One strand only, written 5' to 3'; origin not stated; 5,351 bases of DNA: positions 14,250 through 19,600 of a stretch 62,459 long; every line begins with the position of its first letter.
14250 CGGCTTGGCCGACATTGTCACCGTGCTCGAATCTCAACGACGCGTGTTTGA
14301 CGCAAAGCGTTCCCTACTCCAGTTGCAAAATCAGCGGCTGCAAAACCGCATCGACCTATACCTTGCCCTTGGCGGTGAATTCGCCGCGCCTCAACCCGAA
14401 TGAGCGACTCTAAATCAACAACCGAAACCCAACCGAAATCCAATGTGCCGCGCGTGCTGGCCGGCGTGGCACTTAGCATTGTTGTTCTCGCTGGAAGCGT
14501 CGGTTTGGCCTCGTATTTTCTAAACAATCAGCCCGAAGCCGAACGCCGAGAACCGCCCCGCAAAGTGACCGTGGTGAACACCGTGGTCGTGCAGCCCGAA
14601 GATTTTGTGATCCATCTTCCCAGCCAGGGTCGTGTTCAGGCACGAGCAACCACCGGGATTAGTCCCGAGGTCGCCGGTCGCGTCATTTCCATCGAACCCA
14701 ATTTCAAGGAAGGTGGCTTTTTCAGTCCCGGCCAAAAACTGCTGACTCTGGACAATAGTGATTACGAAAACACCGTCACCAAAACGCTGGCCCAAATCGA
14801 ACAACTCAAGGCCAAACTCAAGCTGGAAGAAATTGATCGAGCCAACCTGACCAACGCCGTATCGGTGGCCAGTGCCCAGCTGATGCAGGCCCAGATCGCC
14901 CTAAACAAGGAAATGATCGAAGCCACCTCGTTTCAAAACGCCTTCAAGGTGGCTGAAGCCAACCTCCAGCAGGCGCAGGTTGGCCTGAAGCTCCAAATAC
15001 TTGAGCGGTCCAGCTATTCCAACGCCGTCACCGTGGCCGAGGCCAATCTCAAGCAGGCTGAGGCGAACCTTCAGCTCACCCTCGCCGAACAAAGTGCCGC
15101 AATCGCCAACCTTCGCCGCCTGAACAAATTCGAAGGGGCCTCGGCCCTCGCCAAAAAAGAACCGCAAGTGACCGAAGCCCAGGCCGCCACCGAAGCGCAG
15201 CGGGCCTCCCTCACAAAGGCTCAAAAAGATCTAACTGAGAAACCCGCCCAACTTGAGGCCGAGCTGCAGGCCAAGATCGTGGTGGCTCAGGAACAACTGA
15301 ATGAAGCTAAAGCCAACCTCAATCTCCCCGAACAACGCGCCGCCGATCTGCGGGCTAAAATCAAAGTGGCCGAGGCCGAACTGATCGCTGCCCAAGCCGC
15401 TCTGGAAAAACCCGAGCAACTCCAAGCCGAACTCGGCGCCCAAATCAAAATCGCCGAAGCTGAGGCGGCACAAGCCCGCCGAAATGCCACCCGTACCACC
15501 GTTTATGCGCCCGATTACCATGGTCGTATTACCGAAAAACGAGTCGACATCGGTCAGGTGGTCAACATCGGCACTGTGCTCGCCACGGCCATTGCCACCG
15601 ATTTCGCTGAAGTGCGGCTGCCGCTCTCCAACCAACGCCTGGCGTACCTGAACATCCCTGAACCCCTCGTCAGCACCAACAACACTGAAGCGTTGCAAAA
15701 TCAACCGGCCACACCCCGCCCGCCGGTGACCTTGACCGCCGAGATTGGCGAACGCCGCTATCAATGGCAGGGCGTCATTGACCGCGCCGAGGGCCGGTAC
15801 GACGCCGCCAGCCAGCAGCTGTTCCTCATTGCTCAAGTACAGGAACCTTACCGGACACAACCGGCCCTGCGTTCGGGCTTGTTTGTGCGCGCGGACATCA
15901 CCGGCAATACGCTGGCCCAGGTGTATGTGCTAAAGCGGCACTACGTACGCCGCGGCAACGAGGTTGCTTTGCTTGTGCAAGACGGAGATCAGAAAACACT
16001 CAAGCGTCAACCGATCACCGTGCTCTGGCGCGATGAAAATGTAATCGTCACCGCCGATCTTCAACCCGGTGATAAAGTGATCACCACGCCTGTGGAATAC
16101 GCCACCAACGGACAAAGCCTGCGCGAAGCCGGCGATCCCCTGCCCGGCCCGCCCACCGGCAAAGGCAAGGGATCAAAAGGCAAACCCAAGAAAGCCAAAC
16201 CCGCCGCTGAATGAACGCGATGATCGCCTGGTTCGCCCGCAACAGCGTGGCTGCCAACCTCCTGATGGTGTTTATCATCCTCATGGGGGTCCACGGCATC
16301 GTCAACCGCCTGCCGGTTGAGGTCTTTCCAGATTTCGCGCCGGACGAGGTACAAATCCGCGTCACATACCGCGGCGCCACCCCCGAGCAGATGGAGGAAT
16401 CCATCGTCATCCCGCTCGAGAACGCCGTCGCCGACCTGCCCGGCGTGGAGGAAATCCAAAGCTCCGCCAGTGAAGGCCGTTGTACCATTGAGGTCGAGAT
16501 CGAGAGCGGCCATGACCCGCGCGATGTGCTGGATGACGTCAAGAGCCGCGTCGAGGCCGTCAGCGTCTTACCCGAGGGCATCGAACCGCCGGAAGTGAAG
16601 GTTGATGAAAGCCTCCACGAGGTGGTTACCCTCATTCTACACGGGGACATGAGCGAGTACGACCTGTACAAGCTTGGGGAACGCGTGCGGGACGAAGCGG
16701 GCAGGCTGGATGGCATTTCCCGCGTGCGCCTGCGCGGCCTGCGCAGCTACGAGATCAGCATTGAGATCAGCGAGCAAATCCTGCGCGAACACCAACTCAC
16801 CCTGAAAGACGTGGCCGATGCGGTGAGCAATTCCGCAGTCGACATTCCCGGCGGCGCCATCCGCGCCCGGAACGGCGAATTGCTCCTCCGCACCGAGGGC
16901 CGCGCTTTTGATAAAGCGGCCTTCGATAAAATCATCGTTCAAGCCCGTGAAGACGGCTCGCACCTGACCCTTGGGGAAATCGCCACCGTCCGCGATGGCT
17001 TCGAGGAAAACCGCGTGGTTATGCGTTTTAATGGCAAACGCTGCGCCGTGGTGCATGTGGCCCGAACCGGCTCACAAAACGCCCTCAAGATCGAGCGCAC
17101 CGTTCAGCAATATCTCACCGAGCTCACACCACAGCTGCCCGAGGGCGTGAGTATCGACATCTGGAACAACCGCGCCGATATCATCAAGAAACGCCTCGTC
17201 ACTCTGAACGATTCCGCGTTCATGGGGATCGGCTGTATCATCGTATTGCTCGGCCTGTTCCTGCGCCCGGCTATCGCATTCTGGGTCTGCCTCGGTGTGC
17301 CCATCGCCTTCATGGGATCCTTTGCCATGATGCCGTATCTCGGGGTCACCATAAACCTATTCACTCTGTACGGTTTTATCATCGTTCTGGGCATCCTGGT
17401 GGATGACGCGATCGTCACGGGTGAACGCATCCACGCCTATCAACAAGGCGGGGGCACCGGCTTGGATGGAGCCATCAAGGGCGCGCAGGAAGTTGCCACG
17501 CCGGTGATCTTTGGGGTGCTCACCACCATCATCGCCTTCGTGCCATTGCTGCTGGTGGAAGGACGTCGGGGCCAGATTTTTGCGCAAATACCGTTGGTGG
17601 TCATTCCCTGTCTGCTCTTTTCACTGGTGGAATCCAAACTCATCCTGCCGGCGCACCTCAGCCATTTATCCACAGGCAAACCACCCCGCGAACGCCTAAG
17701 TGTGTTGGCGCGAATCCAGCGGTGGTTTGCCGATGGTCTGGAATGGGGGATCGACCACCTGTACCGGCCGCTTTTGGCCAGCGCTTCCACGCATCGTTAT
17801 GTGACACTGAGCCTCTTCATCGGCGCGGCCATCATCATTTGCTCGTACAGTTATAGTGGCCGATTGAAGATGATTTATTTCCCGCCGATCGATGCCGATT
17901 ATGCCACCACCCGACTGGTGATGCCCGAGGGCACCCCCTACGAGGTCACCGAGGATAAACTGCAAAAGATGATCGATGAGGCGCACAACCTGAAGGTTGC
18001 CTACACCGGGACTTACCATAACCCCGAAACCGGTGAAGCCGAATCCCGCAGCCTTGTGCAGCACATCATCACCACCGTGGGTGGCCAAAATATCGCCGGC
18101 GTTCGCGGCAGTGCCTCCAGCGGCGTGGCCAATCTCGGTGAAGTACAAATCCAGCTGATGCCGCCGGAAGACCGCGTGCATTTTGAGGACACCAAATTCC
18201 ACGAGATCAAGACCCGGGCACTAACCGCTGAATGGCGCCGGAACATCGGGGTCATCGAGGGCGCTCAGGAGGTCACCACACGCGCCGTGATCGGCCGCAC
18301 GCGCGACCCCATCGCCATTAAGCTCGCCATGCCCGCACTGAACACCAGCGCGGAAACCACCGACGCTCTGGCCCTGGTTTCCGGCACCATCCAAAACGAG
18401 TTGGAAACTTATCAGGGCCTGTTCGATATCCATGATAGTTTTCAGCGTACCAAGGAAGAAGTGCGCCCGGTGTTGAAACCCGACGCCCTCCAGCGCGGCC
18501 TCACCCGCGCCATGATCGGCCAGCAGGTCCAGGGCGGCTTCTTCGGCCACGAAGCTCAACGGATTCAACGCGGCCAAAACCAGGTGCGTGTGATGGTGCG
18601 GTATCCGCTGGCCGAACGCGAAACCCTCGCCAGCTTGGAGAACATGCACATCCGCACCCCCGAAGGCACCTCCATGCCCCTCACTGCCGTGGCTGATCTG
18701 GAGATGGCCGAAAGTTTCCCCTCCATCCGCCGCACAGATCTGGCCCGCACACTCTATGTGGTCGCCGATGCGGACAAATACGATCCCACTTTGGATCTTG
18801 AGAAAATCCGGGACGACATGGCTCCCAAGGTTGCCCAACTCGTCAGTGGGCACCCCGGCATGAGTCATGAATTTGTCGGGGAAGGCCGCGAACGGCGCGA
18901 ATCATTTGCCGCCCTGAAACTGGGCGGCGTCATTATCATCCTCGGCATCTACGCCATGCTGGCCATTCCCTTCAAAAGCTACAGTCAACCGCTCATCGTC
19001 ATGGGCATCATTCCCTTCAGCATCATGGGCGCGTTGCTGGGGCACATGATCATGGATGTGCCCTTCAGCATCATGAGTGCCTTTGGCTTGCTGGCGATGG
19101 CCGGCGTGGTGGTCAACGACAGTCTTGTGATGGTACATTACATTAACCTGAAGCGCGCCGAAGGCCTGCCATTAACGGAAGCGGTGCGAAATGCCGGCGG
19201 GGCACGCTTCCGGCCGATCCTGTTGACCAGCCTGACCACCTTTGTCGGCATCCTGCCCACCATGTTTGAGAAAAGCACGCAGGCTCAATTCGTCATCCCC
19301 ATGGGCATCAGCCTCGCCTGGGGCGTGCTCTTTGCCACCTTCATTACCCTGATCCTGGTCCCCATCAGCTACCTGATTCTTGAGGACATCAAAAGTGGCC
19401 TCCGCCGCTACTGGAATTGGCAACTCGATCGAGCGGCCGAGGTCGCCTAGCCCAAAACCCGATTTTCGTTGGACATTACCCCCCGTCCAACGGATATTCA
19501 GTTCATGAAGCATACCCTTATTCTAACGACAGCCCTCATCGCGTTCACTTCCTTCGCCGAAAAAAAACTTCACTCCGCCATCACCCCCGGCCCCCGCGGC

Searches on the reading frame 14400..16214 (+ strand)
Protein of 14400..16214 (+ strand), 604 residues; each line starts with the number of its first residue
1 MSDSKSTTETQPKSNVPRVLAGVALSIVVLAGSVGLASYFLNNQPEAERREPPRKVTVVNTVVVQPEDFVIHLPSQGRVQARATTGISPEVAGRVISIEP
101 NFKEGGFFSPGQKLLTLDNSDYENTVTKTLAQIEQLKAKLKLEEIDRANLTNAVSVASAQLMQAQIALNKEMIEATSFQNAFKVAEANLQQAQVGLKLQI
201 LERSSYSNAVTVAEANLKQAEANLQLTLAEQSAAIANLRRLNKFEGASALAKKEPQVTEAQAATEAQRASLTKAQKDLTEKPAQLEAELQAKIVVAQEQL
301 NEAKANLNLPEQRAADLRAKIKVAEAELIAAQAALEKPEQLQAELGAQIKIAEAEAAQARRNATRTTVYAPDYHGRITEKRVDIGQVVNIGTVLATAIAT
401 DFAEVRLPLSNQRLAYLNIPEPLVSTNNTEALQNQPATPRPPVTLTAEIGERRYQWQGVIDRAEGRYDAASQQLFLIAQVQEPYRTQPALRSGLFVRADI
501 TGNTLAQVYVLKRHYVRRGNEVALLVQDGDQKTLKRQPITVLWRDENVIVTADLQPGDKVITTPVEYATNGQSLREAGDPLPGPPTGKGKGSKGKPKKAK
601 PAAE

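Call 48: search_protein_families(library=pfam, proteins=[window:14400-16214:+], max_evalue=0.00001)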
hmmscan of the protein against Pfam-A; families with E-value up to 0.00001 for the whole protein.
window:14400-16214:+ (604 aa): 1 family
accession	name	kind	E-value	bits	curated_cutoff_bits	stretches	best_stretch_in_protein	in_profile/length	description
PF13437.12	HlyD_3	-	1.2e-07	32.8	22.2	0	373-418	6-51/106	HlyD family secretion protein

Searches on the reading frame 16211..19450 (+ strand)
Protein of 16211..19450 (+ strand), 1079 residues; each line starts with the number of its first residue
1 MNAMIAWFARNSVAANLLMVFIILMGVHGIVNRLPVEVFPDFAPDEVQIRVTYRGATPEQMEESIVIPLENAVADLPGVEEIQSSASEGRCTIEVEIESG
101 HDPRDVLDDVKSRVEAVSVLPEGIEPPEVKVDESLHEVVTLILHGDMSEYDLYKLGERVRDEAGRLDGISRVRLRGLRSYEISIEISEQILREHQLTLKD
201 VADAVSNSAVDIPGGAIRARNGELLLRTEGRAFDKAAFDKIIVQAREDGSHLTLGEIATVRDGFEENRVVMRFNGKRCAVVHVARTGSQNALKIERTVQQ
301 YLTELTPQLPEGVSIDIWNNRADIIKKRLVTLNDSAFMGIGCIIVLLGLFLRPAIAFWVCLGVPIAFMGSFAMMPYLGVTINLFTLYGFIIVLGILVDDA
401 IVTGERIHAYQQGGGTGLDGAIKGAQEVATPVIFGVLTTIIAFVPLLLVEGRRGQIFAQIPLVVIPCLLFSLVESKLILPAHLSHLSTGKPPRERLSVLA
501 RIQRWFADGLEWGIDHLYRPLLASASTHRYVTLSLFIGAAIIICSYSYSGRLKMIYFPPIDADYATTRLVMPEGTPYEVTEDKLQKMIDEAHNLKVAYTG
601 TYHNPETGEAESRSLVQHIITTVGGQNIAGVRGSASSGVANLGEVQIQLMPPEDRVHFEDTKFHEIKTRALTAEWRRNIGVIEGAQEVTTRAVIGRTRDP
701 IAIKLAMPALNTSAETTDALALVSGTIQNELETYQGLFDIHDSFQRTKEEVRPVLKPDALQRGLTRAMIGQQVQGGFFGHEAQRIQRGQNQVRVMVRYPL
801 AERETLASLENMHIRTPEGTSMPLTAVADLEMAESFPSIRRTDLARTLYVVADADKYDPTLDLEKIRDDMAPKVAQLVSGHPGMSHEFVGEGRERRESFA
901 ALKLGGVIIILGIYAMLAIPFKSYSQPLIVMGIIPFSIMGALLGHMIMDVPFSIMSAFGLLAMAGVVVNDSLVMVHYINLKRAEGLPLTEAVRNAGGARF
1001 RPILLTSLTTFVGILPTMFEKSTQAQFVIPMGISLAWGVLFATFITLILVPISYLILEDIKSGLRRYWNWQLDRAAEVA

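Call 48: search_protein_families(library=pfam, proteins=[window:16211-19450:+], max_evalue=0.00001)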
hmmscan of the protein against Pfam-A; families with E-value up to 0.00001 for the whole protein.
window:16211-19450:+ (1079 aa): 1 family
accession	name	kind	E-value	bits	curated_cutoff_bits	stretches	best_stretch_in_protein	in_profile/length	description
PF00873.25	ACR_tran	-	7.7e-171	570.6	28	1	4-1057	1-1020/1021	AcrB/AcrD/AcrF family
